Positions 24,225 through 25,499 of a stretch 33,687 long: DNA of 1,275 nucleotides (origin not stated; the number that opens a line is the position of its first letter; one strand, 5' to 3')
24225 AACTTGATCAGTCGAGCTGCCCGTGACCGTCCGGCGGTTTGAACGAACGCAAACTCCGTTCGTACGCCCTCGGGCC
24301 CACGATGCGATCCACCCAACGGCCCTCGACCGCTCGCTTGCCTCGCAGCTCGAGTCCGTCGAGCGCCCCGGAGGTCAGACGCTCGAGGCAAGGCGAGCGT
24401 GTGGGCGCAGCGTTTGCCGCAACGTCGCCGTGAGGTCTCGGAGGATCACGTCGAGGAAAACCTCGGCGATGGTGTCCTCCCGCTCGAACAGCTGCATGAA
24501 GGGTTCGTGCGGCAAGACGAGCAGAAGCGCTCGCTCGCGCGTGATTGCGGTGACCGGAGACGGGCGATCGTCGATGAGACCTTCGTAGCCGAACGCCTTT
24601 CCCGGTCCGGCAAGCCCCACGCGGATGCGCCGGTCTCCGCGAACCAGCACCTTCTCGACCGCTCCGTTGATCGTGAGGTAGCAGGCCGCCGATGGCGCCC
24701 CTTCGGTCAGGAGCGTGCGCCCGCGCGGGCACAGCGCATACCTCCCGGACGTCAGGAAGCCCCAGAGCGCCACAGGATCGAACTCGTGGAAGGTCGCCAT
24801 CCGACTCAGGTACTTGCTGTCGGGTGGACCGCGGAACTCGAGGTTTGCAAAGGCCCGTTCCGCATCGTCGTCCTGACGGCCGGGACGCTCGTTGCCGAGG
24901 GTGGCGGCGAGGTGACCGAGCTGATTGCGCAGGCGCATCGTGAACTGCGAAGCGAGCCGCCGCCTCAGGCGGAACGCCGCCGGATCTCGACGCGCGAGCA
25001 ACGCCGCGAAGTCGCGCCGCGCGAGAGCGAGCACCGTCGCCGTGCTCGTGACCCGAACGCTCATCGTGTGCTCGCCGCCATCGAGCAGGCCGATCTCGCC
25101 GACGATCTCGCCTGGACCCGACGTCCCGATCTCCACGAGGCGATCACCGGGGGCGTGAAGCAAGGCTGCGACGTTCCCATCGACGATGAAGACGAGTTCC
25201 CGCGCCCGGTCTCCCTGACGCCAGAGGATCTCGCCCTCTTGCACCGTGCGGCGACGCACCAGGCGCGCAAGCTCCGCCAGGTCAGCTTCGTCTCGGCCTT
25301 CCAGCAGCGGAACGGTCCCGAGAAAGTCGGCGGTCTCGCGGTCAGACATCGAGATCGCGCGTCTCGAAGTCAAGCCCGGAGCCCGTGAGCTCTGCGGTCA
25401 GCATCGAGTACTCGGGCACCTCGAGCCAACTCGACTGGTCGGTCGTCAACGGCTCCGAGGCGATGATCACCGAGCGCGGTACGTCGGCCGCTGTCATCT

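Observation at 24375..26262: Ntn-amidotransferase-like enzyme translationally coupled to an output-less tandem CNB protein with both nucleotide cassettes degenerate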

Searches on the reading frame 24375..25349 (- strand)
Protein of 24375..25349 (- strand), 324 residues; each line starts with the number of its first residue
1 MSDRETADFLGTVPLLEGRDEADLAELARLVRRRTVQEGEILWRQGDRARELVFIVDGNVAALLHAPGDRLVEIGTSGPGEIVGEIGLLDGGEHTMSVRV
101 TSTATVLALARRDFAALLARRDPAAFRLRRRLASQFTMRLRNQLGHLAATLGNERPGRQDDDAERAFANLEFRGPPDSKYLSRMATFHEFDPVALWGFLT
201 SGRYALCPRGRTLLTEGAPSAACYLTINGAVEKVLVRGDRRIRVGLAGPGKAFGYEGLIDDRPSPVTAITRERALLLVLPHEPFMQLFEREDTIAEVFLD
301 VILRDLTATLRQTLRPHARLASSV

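Call 3: search_protein_families(library=pfam, proteins=[window:24375-25349:-], max_evalue=0.01)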
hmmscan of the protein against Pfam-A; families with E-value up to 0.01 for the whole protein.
window:24375-25349:- (324 aa): 1 family
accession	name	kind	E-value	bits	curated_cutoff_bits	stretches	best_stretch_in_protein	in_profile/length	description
PF00027.35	cNMP_binding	-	3.9e-32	110.5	27.5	2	34-120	2-88/89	Cyclic nucleotide-binding domain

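Call 4: search_protein_families(library=ncbifam, proteins=[window:24375-25349:-], max_evalue=0.01)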
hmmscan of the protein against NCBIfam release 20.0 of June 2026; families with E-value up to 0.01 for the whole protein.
window:24375-25349:- (324 aa): 6 families
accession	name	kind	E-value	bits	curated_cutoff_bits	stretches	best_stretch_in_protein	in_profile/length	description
NF041163.2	encap_f2b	equivalog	1.4e-17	63.9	400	2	10-144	73-207/450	family 2B encapsulin nanocompartment shell protein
TIGR03896.1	cyc_nuc_ocin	subfamily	5.7e-15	55.5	161.05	1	19-146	149-276/317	bacteriocin-type transport-associated protein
NF008732.0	PRK11753.1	equivalog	5.8e-12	45.5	266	1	28-143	20-132/214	cAMP-activated global transcriptional regulator CRP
NF058543.1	ActPatMycb56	equivalog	2.4e-10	39.8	460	1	16-118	4-105/317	acetyltransferase Pat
NF050815.1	TransActFtrBCaul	equivalog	8.1e-09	35.1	300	1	207-294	37-124/251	transcriptional activator FtrB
NF006901.0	PRK09392.1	equivalog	5.7e-07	29.1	211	1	181-297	9-125/236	transcriptional activator FtrB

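Call 8: find_homologous_proteins(query=window:24375-25349:-)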
Query window:24375-25349:- (324 aa): 1294 proteins with E <= 0.001 among 8000 candidates; the best 120 are listed.
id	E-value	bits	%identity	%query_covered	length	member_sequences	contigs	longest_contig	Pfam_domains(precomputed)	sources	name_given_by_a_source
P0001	7.3e-204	694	98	100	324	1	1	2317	PF00027.36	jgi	jgi:CRP-like cAMP-binding protein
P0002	4.9e-198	675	96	100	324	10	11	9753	PF00027.36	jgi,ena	jgi:CRP/FNR family transcriptional regulator, cyclic AMP receptor protein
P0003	2.4e-192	656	94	100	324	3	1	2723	PF00027.36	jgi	jgi:CRP-like cAMP-binding protein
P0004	4.8e-192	655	94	100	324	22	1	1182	PF00027.36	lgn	-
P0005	2.0e-188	643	91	100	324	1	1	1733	PF00027.36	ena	-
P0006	1.1e-183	628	89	100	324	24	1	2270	PF00027.36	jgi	jgi:CRP/FNR family transcriptional regulator, cyclic AMP receptor protein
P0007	3.8e-181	619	88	100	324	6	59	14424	PF00027.36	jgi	jgi:CRP/FNR family transcriptional regulator, cyclic AMP receptor protein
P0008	2.7e-179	613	87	100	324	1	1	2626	PF00027.36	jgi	jgi:CRP-like cAMP-binding protein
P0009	4.4e-179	612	87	100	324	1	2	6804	PF00027.36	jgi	jgi:CRP/FNR family transcriptional regulator, cyclic AMP receptor protein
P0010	3.7e-177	606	85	100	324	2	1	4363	PF00027.36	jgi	jgi:CRP-like cAMP-binding protein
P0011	2.2e-176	604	89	100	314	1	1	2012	PF00027.36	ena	-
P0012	3.7e-173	593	86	100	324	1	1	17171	PF00027.36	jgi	jgi:CRP-like cAMP-binding protein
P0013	5.1e-173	593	85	100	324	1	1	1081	PF00027.36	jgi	jgi:CRP-like cAMP-binding protein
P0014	3.3e-172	590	84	100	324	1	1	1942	PF00027.36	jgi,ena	jgi:CRP-like cAMP-binding protein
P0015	1.5e-171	588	85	100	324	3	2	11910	PF00027.36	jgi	jgi:CRP/FNR family transcriptional regulator, cyclic AMP receptor protein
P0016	3.1e-169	580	81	100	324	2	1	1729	PF00027.36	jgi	jgi:CRP-like cAMP-binding protein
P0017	4.5e-169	580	83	100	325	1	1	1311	PF00027.36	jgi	jgi:CRP-like cAMP-binding protein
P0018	1.2e-163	562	81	100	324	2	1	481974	PF00027.36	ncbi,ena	-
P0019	1.4e-160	552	80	100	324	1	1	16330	PF00027.36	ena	-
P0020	5.1e-160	550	79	100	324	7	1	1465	PF00027.36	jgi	jgi:CRP/FNR family transcriptional regulator, cyclic AMP receptor protein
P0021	7.8e-159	546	79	100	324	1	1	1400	PF00027.36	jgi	jgi:CRP/FNR family transcriptional regulator, cyclic AMP receptor protein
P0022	4.1e-158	544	79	100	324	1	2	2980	PF00027.36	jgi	jgi:CRP/FNR family transcriptional regulator, cyclic AMP receptor protein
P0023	6.2e-158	543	79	100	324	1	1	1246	PF00027.36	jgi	jgi:CRP/FNR family transcriptional regulator, cyclic AMP receptor protein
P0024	6.6e-158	543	79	100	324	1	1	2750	PF00027.36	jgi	jgi:CRP/FNR family transcriptional regulator, cyclic AMP receptor protein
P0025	6.7e-158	543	79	100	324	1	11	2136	PF00027.36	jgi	jgi:CRP/FNR family cyclic AMP-dependent transcriptional regulator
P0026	1.5e-157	542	78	100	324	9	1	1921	PF00027.36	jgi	jgi:CRP/FNR family transcriptional regulator, cyclic AMP receptor protein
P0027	2.6e-157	541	78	100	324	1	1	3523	PF00027.36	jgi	jgi:CRP/FNR family transcriptional regulator, cyclic AMP receptor protein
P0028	4.6e-157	540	78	100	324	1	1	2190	PF00027.36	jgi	jgi:CRP/FNR family transcriptional regulator, cyclic AMP receptor protein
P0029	1.0e-156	539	78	100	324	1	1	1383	PF00027.36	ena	-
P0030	1.1e-156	539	77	100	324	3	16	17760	PF00027.36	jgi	jgi:CRP/FNR family cyclic AMP-dependent transcriptional regulator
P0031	1.3e-156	539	78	100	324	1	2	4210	PF00027.36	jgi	jgi:CRP/FNR family transcriptional regulator, cyclic AMP receptor protein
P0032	2.3e-156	538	78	100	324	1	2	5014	PF00027.36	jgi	jgi:CRP/FNR family cyclic AMP-dependent transcriptional regulator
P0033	3.4e-156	537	78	100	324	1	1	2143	PF00027.36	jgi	jgi:CRP/FNR family transcriptional regulator, cyclic AMP receptor protein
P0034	3.6e-156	537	77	100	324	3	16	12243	PF00027.36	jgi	jgi:CRP/FNR family transcriptional regulator, cyclic AMP receptor protein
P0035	3.7e-156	537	78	100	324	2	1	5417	PF00027.36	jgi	jgi:CRP/FNR family transcriptional regulator, cyclic AMP receptor protein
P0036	4.6e-156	537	78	100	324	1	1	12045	PF00027.36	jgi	jgi:CRP-like cAMP-binding protein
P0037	7.4e-156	536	77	100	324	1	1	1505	PF00027.36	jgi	jgi:CRP/FNR family transcriptional regulator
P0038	8.0e-156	536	78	100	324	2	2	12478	PF00027.36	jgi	jgi:CRP-like cAMP-binding protein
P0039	1.1e-155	536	77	100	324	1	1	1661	PF00027.36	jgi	jgi:CRP/FNR family cyclic AMP-dependent transcriptional regulator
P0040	1.1e-155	536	77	100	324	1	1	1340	PF00027.36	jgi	jgi:CRP/FNR family cyclic AMP-dependent transcriptional regulator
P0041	1.1e-155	536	78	100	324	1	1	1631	PF00027.36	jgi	jgi:CRP/FNR family transcriptional regulator, cyclic AMP receptor protein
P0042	1.4e-155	535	78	100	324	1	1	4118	PF00027.36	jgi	jgi:CRP/FNR family transcriptional regulator, cyclic AMP receptor protein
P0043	1.5e-155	535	76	100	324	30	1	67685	PF00027.36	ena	-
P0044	1.6e-155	535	77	100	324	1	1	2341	PF00027.36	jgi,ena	-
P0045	2.0e-155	535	77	100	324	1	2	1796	PF00027.36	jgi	jgi:CRP-like cAMP-binding protein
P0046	2.1e-155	535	78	100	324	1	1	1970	PF00027.36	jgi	jgi:CRP/FNR family transcriptional regulator, cyclic AMP receptor protein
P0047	2.4e-155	534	77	100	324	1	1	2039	PF00027.36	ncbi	-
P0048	2.8e-155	534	77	100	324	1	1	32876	PF00027.36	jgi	jgi:CRP/FNR family transcriptional regulator, cyclic AMP receptor protein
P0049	2.8e-155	534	77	100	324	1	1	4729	PF00027.36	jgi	jgi:CRP/FNR family transcriptional regulator, cyclic AMP receptor protein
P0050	3.0e-155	534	77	100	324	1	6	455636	PF00027.36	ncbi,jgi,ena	jgi:CRP-like cAMP-binding protein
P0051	3.0e-155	534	77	100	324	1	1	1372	PF00027.36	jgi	jgi:CRP-like cAMP-binding protein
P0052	3.2e-155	534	77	100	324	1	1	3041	PF00027.36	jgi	jgi:CRP-like cAMP-binding protein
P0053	3.8e-155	534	78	100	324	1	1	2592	PF00027.36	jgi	jgi:CRP/FNR family transcriptional regulator, cyclic AMP receptor protein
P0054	3.9e-155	534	77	100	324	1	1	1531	PF00027.36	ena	-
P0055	5.2e-155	533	77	100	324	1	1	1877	PF00027.36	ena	-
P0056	6.3e-155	533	77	100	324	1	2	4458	PF00027.36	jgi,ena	jgi:CRP-like cAMP-binding protein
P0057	7.5e-155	533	77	100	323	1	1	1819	PF00027.36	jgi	jgi:CRP-like cAMP-binding protein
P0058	8.5e-155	533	77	100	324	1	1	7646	PF00027.36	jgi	jgi:CRP/FNR family transcriptional regulator, cyclic AMP receptor protein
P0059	1.1e-154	532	77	100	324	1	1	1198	PF00027.36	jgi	jgi:CRP/FNR family transcriptional regulator, cyclic AMP receptor protein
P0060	1.1e-154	532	77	100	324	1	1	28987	PF00027.36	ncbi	-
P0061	1.1e-154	532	77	100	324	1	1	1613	PF00027.36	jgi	-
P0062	1.1e-154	532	77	100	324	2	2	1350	PF00027.36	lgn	-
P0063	2.5e-154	531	77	100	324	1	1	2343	PF00027.36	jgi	jgi:CRP/FNR family transcriptional regulator, cyclic AMP receptor protein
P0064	2.6e-154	531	77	100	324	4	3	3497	PF00027.36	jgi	jgi:CRP/FNR family transcriptional regulator, cyclic AMP receptor protein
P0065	2.6e-154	531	75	100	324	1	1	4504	PF00027.36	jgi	jgi:CRP-like cAMP-binding protein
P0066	3.1e-154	531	77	100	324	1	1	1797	PF00027.36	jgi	jgi:CRP/FNR family transcriptional regulator, cyclic AMP receptor protein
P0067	3.3e-154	531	77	100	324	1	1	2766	PF00027.36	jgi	jgi:CRP-like cAMP-binding protein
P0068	3.9e-154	530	78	100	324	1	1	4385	PF00027.36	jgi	jgi:CRP-like cAMP-binding protein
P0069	4.7e-154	530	77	100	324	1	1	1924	PF00027.36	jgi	-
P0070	6.5e-154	530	77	100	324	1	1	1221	PF00027.36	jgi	jgi:CRP/FNR family cyclic AMP-dependent transcriptional regulator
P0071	8.6e-154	529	77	100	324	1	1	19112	PF00027.36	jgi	jgi:CRP/FNR family cyclic AMP-dependent transcriptional regulator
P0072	8.9e-154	529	76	100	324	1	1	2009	PF00027.36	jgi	jgi:CRP/FNR family cyclic AMP-dependent transcriptional regulator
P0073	9.3e-154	529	78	100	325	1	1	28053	PF00027.36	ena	-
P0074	1.1e-153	529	76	100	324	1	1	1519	PF00027.36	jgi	jgi:CRP/FNR family cyclic AMP-dependent transcriptional regulator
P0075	1.1e-153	529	77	100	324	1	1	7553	PF00027.36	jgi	jgi:CRP/FNR family transcriptional regulator, cyclic AMP receptor protein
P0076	1.4e-153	529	77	100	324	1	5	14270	PF00027.36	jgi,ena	jgi:CRP/FNR family cyclic AMP-dependent transcriptional regulator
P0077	1.7e-153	528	77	100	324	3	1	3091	PF00027.36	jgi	jgi:CRP/FNR family cyclic AMP-dependent transcriptional regulator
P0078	2.0e-153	528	76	100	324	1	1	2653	PF00027.36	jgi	jgi:CRP/FNR family cyclic AMP-dependent transcriptional regulator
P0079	2.1e-153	528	75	100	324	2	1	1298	PF00027.36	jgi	jgi:CRP-like cAMP-binding protein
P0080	2.7e-153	528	77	100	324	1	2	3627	PF00027.36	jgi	jgi:CRP-like cAMP-binding protein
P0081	4.9e-153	527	77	100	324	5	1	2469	PF00027.36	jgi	jgi:CRP/FNR family transcriptional regulator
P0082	1.1e-152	526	77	100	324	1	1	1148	PF00027.36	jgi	jgi:CRP/FNR family cyclic AMP-dependent transcriptional regulator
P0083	1.2e-152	526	77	100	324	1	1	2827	PF00027.36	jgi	jgi:CRP-like cAMP-binding protein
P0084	1.5e-152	525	77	100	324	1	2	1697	PF00027.36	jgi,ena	jgi:CRP-like cAMP-binding protein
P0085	1.7e-152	525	76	100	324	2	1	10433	PF00027.36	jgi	jgi:CRP/FNR family cyclic AMP-dependent transcriptional regulator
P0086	2.3e-152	525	76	100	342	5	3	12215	PF00027.36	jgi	jgi:CRP-like cAMP-binding protein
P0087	3.7e-152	524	76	100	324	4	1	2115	PF00027.36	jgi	jgi:CRP/FNR family transcriptional regulator, cyclic AMP receptor protein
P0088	3.9e-152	524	77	100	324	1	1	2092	PF00027.36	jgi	jgi:CRP-like cAMP-binding protein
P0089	4.2e-152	524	77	100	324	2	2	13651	PF00027.36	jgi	jgi:CRP-like cAMP-binding protein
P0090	4.3e-152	524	75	99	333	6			PF00027.36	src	-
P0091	5.4e-152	523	76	100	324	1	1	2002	PF00027.36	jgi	jgi:CRP/FNR family cyclic AMP-dependent transcriptional regulator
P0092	5.5e-152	523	76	100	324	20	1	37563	PF00027.36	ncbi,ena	-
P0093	6.0e-152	523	76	100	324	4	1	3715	PF00027.36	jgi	jgi:CRP/FNR family transcriptional regulator, cyclic AMP receptor protein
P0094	6.0e-152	523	75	100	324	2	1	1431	PF00027.36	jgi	jgi:CRP-like cAMP-binding protein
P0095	6.6e-152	523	74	100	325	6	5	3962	PF00027.36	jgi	jgi:CRP-like cAMP-binding protein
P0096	9.0e-152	523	77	100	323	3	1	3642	PF00027.36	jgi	jgi:CRP/FNR family transcriptional regulator, cyclic AMP receptor protein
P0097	2.1e-151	521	76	100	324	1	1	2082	PF00027.36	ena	-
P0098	2.3e-151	521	76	100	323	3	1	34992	PF00027.36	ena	-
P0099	2.9e-151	521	76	100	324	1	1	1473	PF00027.36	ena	-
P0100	3.8e-151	521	76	100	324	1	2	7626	PF00027.36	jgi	jgi:CRP/FNR family cyclic AMP-dependent transcriptional regulator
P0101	4.8e-151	520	74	100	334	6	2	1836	PF00027.36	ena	-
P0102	6.0e-151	520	75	100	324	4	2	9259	PF00027.36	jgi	jgi:CRP-like cAMP-binding protein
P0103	9.3e-151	519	76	100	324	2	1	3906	PF00027.36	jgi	jgi:CRP/FNR family cyclic AMP-dependent transcriptional regulator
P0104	1.3e-150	519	76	100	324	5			PF00027.36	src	-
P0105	1.6e-150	519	76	100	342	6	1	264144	PF00027.36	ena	-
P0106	3.8e-150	517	74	100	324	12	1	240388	PF00027.36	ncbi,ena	-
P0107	3.9e-150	517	75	100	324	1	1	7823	PF00027.36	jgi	jgi:CRP-like cAMP-binding protein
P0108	4.3e-150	517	75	100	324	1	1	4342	PF00027.36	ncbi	-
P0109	7.3e-150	516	75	100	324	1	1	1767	PF00027.36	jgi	jgi:CRP-like cAMP-binding protein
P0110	8.5e-150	516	76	100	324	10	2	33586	PF00027.36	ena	-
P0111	1.1e-149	516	75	100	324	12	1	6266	PF00027.36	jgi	jgi:CRP/FNR family transcriptional regulator, cyclic AMP receptor protein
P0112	1.7e-149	515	75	100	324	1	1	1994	PF00027.36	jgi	-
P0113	2.1e-149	515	74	100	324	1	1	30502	PF00027.36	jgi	jgi:CRP/FNR family transcriptional regulator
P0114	2.1e-149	515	74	100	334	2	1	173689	PF00027.36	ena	-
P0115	3.3e-149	514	73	100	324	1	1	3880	PF00027.36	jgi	jgi:CRP-like cAMP-binding protein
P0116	4.1e-149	514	74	100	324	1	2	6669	PF00027.36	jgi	jgi:CRP/FNR family transcriptional regulator, cyclic AMP receptor protein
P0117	6.6e-149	513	75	100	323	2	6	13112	PF00027.36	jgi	jgi:CRP/FNR family transcriptional regulator, cyclic AMP receptor protein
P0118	7.2e-149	513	74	100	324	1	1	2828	PF00027.36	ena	-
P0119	9.3e-149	513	73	100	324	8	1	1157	PF00027.36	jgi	jgi:CRP-like cAMP-binding protein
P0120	1.3e-148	512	75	100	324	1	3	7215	PF00027.36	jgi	jgi:CRP/FNR family transcriptional regulator, cyclic AMP receptor protein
